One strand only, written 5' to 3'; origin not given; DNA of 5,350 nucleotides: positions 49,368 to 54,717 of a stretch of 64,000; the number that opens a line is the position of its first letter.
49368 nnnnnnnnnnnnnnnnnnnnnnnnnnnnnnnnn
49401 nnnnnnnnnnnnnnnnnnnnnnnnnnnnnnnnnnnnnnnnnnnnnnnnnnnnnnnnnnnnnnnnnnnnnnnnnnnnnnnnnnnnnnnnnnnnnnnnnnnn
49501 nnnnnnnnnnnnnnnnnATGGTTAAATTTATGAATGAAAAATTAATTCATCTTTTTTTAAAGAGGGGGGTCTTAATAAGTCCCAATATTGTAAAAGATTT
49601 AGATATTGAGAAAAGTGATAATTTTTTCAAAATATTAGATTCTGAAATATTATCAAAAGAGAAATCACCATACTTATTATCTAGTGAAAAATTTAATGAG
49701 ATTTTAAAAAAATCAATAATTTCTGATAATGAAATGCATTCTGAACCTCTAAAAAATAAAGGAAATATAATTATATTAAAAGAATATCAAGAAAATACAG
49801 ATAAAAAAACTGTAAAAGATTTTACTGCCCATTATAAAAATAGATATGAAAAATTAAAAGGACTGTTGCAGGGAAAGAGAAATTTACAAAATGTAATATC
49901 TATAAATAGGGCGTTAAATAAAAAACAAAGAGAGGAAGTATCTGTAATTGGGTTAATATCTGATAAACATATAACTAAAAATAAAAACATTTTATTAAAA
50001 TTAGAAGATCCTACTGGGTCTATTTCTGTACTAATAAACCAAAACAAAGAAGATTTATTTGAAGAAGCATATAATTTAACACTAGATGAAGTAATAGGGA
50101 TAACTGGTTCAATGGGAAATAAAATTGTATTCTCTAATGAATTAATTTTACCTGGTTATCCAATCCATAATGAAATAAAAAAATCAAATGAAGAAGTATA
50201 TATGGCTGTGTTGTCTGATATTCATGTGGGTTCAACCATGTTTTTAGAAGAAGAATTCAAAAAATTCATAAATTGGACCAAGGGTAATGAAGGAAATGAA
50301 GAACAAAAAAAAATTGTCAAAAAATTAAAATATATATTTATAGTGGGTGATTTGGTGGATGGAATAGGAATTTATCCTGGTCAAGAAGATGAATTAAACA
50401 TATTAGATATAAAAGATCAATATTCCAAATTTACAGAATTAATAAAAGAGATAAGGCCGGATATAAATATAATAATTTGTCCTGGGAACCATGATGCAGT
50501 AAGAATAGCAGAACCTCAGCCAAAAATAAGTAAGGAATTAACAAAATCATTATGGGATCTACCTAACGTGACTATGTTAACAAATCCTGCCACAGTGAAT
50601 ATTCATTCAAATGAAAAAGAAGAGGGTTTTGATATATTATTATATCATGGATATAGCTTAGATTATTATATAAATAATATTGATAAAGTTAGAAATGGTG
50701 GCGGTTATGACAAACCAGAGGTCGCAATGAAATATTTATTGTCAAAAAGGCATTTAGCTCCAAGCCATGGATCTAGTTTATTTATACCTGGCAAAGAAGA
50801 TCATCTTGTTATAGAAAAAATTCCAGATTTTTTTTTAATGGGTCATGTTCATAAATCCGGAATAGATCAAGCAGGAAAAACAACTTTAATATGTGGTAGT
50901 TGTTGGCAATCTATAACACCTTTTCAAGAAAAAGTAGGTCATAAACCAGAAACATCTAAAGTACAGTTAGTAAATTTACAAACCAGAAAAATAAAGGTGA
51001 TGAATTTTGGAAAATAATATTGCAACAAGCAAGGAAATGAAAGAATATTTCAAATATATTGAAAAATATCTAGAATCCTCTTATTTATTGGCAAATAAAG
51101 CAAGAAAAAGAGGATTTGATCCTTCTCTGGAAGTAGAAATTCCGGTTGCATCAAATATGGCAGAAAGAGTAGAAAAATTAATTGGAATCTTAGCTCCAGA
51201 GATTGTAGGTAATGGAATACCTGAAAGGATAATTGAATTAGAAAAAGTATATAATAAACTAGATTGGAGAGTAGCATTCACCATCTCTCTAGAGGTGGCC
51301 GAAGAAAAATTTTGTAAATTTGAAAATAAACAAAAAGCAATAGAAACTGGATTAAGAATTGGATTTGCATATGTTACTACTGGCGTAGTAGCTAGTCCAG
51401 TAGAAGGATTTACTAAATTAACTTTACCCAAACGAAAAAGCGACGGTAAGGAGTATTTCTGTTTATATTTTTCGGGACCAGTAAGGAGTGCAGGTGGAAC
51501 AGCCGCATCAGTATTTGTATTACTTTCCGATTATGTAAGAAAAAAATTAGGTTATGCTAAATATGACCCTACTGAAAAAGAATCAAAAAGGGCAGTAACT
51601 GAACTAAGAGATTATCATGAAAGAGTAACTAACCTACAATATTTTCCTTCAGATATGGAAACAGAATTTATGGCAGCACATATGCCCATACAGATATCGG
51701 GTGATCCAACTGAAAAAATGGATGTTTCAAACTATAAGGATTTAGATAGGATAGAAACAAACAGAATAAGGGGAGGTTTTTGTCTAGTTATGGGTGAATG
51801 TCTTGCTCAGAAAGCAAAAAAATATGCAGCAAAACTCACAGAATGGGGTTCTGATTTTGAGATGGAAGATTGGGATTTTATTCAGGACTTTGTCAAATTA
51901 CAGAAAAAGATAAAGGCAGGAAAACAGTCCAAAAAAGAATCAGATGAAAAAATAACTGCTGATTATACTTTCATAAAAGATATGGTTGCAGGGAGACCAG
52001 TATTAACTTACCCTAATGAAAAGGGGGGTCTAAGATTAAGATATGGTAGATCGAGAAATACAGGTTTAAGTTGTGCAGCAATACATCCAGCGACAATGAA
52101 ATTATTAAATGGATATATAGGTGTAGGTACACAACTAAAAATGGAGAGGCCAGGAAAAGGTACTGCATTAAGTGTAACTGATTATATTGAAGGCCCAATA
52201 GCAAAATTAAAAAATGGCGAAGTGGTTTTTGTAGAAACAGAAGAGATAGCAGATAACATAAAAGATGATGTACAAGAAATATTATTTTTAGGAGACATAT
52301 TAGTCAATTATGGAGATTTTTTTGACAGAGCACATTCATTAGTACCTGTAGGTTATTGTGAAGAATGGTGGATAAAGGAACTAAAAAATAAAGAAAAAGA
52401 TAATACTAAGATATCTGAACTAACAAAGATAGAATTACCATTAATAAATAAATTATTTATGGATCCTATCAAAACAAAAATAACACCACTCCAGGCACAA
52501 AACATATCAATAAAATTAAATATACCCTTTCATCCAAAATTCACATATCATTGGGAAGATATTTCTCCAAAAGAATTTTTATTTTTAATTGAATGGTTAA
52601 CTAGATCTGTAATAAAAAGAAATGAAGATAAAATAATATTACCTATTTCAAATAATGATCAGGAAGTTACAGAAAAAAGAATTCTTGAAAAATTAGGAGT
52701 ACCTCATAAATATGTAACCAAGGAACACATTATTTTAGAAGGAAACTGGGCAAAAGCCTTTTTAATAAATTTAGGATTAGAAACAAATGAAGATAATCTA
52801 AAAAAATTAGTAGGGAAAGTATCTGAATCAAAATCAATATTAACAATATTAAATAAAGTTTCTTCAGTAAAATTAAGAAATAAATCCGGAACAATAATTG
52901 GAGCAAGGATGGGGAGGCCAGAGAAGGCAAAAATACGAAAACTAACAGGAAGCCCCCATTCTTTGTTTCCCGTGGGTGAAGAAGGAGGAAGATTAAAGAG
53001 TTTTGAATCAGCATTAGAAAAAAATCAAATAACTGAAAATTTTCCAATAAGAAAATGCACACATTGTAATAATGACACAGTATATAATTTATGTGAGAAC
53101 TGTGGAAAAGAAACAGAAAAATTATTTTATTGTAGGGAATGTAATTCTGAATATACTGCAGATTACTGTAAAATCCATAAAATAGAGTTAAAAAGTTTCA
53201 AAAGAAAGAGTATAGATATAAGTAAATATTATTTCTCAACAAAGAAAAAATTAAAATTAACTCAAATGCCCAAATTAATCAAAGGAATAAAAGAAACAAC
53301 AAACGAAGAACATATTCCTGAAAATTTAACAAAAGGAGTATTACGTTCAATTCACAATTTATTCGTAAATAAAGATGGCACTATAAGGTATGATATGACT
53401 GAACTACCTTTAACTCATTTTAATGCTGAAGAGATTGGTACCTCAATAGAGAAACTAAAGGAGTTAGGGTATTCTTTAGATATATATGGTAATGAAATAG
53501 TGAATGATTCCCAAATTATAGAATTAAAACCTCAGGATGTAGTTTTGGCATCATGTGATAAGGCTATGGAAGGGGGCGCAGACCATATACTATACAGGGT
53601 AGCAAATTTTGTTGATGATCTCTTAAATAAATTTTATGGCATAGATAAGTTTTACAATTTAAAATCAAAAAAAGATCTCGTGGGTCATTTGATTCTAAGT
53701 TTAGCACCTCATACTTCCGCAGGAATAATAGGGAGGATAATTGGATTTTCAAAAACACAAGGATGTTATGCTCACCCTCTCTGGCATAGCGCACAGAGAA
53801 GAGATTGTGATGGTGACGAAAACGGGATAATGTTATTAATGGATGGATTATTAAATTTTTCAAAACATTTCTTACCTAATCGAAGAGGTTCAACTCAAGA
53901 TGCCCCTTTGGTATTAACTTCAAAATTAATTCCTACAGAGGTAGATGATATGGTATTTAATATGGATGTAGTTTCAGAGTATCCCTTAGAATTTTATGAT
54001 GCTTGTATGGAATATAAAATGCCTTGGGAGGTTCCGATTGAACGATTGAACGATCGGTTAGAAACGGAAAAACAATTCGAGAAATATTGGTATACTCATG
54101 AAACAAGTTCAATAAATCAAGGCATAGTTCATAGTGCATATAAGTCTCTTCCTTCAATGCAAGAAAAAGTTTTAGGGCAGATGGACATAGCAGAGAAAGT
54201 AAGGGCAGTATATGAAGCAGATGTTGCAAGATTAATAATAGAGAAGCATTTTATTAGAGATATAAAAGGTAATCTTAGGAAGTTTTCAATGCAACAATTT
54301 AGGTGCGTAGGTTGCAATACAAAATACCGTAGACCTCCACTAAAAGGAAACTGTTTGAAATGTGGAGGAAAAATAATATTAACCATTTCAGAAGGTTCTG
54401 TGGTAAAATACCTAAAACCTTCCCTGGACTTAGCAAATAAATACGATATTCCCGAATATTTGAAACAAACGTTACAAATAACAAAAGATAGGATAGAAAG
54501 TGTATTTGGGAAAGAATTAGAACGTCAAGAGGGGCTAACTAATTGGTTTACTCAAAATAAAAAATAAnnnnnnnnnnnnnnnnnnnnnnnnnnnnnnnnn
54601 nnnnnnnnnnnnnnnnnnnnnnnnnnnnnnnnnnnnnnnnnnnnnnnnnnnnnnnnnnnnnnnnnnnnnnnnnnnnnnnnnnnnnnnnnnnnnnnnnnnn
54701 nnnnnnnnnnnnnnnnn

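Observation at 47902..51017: Putative chromosomal replication origin upstream of a cdc6-polD operon.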

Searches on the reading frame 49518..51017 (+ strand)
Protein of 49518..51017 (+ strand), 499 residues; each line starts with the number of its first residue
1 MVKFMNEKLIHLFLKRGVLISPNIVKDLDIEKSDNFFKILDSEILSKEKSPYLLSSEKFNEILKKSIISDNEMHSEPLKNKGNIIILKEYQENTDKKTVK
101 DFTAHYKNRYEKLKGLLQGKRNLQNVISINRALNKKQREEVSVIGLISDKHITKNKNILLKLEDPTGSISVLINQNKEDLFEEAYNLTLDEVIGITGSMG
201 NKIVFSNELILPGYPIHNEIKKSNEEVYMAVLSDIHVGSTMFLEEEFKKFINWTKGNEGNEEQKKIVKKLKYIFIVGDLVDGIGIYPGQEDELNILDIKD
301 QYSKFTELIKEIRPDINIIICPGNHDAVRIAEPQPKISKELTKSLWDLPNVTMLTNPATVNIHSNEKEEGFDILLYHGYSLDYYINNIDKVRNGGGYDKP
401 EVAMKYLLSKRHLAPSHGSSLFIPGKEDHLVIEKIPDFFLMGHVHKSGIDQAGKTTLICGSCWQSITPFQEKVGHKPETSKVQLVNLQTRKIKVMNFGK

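Call 4: search_protein_families(library=pfam, proteins=[window:49518-51017:+])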
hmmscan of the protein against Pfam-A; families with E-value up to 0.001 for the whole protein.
window:49518-51017:+ (499 aa): 3 families
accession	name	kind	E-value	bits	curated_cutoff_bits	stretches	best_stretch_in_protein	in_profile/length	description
PF00149.33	Metallophos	-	3.2e-11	44.4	21.5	1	230-446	4-190/191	Calcineurin-like phosphoesterase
PF04042.21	DNA_pol_E_B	-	4.5e-08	33.2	29.1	1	303-443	67-203/210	DNA polymerase alpha/epsilon subunit B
PF01336.31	tRNA_anti-codon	-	9.1e-06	26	27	1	141-199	1-57/75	OB-fold nucleic acid binding domain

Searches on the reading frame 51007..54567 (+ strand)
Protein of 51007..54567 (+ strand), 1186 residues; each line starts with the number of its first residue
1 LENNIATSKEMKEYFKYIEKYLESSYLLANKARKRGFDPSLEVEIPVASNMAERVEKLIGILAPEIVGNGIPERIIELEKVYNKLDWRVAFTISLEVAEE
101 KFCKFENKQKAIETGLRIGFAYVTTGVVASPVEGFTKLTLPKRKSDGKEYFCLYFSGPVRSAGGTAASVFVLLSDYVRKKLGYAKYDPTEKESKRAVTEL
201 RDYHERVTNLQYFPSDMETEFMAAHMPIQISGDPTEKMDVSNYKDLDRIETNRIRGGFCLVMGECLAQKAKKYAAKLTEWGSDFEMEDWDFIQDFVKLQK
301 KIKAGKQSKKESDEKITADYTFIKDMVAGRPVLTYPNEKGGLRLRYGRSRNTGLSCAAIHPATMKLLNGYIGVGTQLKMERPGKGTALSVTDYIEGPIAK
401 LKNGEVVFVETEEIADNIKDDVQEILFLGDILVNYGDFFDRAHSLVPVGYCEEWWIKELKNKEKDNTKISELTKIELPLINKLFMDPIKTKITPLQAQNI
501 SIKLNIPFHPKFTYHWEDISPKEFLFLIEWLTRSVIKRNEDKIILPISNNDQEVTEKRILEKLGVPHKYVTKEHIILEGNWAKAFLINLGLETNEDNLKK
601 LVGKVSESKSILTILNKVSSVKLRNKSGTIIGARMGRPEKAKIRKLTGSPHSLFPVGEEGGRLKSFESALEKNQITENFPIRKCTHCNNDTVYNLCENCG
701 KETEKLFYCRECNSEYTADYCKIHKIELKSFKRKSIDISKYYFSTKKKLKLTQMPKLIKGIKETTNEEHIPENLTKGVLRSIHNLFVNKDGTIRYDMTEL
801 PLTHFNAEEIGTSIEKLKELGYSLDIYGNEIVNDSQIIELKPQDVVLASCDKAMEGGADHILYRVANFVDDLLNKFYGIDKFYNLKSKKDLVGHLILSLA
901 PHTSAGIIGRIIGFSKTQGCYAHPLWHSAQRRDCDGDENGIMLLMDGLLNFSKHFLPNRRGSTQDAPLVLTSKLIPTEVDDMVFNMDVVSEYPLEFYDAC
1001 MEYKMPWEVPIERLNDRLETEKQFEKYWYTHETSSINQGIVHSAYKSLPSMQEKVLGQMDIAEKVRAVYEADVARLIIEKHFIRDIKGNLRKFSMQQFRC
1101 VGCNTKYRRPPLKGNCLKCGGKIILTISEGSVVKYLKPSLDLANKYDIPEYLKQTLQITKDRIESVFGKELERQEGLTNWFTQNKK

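Call 4: search_protein_families(library=pfam, proteins=[window:51007-54567:+])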
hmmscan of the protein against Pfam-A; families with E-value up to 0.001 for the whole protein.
window:51007-54567:+ (1186 aa): 3 families
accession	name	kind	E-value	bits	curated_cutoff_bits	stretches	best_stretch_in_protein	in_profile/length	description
PF24846.1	PolC_DP2_cat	-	6.2e-124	413.2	24.3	1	756-1054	6-299/299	DNA polymerase II large subunit DP2, catalytic domain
PF24844.1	PolC_DP2_central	-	2.1e-117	392.6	24.3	1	310-716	2-370/372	DNA polymerase II large subunit DP2, central domain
PF03833.19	PolC_DP2_N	-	1.1e-82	277.7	24.3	1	13-297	1-270/271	DNA polymerase II large subunit DP2, N-terminal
